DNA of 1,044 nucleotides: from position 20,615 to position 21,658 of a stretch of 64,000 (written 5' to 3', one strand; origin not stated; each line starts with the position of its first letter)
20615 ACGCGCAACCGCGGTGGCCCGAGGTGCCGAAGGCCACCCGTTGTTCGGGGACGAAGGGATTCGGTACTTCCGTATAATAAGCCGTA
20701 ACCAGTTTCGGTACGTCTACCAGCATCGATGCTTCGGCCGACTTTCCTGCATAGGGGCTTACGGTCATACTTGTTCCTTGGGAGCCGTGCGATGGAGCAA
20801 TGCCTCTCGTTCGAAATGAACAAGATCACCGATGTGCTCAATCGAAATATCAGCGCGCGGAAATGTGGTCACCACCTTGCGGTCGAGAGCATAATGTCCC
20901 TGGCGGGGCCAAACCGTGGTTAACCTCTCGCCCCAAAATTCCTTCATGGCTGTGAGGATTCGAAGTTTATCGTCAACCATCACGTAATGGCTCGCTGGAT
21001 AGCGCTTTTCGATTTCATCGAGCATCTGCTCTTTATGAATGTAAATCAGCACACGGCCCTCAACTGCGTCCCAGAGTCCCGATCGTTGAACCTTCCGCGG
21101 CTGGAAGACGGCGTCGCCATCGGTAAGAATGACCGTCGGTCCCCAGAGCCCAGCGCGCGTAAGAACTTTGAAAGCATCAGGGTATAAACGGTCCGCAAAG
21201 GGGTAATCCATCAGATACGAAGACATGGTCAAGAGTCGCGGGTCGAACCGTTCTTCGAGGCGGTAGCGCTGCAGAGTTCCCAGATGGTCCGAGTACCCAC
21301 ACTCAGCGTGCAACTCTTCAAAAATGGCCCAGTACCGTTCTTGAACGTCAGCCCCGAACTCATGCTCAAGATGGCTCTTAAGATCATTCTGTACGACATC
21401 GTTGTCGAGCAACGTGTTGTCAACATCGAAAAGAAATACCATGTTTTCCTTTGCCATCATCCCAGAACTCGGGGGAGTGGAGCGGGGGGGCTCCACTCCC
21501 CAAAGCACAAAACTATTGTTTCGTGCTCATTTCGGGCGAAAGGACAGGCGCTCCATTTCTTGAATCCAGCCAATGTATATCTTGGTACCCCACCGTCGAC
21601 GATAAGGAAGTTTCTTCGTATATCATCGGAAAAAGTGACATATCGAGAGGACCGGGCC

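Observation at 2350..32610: Recurrent bipartite ~50-bp intergenic motif (at least 8 copies) marking a putative stress regulon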

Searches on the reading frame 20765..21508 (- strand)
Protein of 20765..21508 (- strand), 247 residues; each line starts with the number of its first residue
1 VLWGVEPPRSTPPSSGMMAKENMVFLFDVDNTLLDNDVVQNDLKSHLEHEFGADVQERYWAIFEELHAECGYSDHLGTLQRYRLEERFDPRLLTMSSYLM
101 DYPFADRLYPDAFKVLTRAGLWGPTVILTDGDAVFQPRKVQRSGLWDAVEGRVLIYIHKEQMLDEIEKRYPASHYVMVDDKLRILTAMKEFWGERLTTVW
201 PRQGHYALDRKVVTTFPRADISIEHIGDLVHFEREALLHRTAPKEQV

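Call 6: search_protein_families(library=pfam, proteins=[window:20765-21508:-], max_evalue=0.01)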
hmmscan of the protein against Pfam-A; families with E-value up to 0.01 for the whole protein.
window:20765-21508:- (247 aa): 2 families
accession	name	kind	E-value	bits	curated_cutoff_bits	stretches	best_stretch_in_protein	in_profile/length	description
PF00702.32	Hydrolase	-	1.1e-06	29.7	26.4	1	24-189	3-188/191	haloacid dehalogenase-like hydrolase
PF12710.13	HAD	-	0.0092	16.9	27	0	26-139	2-118/189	haloacid dehalogenase-like hydrolase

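Call 18: find_homologous_proteins(query=window:20765-21508:-, max_evalue=1e-10)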
Query window:20765-21508:- (247 aa): 8000 proteins with E <= 1e-10 among 8000 candidates; the best 120 are listed.
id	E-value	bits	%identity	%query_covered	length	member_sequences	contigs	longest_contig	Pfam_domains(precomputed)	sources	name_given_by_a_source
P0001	4.8e-167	572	100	100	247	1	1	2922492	PF00702.33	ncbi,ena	-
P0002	1.8e-108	380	74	90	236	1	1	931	PF00702.33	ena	-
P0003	3.1e-108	379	73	89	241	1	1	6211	PF00702.33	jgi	jgi:FMN phosphatase YigB (HAD superfamily)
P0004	5.8e-108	378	73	89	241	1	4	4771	PF00702.33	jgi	jgi:FMN phosphatase YigB (HAD superfamily)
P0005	5.8e-108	378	73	89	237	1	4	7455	PF00702.33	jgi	jgi:FMN phosphatase YigB (HAD superfamily)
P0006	1.4e-107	377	73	90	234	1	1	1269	PF00702.33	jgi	-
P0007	1.5e-107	377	73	89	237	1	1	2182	PF00702.33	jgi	jgi:FMN phosphatase YigB (HAD superfamily)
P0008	2.1e-107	376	73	90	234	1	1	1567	PF00702.33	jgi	jgi:FMN phosphatase YigB (HAD superfamily)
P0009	2.3e-107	376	73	90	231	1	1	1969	PF00702.33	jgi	jgi:FMN phosphatase YigB (HAD superfamily)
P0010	3.8e-107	376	73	90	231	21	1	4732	PF00702.33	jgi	jgi:FMN phosphatase YigB (HAD superfamily)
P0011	4.2e-107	375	73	90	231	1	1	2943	PF00702.33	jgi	jgi:FMN phosphatase YigB (HAD superfamily)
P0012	5.8e-107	375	72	90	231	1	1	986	PF00702.33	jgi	jgi:FMN phosphatase YigB (HAD superfamily)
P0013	9.0e-107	374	72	90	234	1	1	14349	PF00702.33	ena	-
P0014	1.1e-106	374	70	94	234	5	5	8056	PF00702.33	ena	-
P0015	1.1e-106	374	72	90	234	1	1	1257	-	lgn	-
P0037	2.1e-105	370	71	90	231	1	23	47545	PF00702.33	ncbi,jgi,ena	ncbi:MAG: HAD family hydrolase [Thermodesulfobacteriota bacterium]|jgi:FMN phosphatase YigB (HAD sup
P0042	4.6e-105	369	71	90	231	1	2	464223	PF00702.33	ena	-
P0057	1.9e-104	367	72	90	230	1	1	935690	PF00702.33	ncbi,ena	-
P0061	2.1e-104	367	72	90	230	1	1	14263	PF00702.33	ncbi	ncbi:MAG: HAD family hydrolase [Desulfoferrobacter sp.]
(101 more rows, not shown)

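Call 19: find_encoding_contigs(protein=P0001, flank=2000, max_places=2)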
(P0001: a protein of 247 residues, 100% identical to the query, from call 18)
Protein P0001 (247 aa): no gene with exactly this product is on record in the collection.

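Call 20: list_cluster_members(proteins=[P0001, P0057, P0042, P0037, P0061])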
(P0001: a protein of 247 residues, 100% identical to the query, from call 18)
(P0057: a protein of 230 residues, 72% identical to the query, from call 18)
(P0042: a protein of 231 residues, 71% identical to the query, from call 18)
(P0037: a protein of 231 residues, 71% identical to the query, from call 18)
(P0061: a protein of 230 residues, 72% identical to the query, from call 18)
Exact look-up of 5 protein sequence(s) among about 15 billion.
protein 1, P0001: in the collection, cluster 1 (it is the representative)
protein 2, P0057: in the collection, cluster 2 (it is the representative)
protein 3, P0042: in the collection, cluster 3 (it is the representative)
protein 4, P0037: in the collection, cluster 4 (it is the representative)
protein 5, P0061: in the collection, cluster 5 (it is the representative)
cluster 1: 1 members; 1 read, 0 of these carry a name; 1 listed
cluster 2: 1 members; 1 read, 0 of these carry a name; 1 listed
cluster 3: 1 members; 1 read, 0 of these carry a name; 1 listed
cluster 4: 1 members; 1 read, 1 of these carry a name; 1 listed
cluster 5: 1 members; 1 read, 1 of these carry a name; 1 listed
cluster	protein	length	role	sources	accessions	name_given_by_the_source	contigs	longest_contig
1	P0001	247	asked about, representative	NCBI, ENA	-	-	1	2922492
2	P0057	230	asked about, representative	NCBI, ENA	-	-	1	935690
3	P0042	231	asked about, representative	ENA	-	-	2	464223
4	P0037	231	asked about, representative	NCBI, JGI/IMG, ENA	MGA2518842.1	MAG: HAD family hydrolase [Thermodesulfobacteriota bacterium] | FMN phosphatase YigB (HAD superfamily)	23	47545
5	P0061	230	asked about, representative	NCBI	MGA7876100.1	MAG: HAD family hydrolase [Desulfoferrobacter sp.]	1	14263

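Call 21: find_encoding_contigs(protein=P0057, flank=10000, max_places=3)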
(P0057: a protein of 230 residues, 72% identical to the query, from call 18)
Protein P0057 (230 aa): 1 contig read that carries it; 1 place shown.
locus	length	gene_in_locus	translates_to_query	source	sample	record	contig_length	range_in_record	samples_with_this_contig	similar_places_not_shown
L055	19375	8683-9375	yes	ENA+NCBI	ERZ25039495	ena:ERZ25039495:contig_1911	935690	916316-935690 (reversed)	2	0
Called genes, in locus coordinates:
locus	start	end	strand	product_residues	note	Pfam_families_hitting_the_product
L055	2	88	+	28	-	?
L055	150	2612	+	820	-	PF00690:Cation_ATPase_N, PF00122:E1-E2_ATPase, PF00702:Hydrolase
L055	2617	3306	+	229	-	-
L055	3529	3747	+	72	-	-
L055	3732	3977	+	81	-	PF02254:TrkA_N (weak), PF02826:2-Hacid_dh_C (weak), PF03446:NAD_binding_2, PF03807:F420_oxidored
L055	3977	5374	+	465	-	PF00479:G6PD_N, PF02781:G6PD_C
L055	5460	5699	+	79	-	PF02080:TrkA_C (weak)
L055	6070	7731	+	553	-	PF13607:Succ_CoA_lig, PF19045:Ligase_CoA_2, PF13549:ATP-grasp_5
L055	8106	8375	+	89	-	PF00583:Acetyltransf_1, PF13302:Acetyltransf_3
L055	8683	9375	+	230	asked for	PF00702:Hydrolase (weak)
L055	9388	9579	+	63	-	-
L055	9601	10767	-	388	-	PF13173:AAA_14, PF13635:DUF4143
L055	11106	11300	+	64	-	PF05532:CsbD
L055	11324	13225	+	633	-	PF06480:FtsH_ext, PF00004:AAA, PF17862:AAA_lid_3, PF01434:Peptidase_M41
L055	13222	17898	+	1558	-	-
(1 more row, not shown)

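Call 22: find_encoding_contigs(protein=P0042, flank=10000, max_places=3)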
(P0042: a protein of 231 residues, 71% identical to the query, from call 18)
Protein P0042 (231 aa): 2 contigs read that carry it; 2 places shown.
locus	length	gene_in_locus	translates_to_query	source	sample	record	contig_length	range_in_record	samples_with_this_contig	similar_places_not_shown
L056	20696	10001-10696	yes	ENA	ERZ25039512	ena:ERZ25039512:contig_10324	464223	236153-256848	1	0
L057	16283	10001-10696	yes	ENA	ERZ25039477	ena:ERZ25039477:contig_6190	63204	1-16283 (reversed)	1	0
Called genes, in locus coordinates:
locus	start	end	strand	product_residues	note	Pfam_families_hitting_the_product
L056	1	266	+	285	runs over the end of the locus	PF02754:CCG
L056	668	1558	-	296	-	PF00574:CLP_protease (faint), PF25145:NfeD1b_N (weak), PF01343:Peptidase_S49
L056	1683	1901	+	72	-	-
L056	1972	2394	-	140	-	PF00072:Response_reg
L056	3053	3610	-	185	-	PF00691:OmpA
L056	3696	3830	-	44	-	-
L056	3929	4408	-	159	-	PF22381:Staph_reg_Sar_Rot, PF01047:MarR, PF12802:MarR_2, PF13463:HTH_27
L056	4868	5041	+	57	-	-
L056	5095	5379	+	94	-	-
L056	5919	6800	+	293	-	PF03631:Virul_fac_BrkB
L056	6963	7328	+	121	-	-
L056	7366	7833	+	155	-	PF00582:Usp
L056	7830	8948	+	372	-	PF02163:Peptidase_M50, PF00571:CBS (weak)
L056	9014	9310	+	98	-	PF02922:CBM_48, PF16561:AMPK1_CBM, PF22058:X25_BaPul_like (weak)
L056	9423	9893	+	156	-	PF00582:Usp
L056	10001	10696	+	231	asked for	PF00702:Hydrolase (weak)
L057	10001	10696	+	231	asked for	PF00702:Hydrolase (weak)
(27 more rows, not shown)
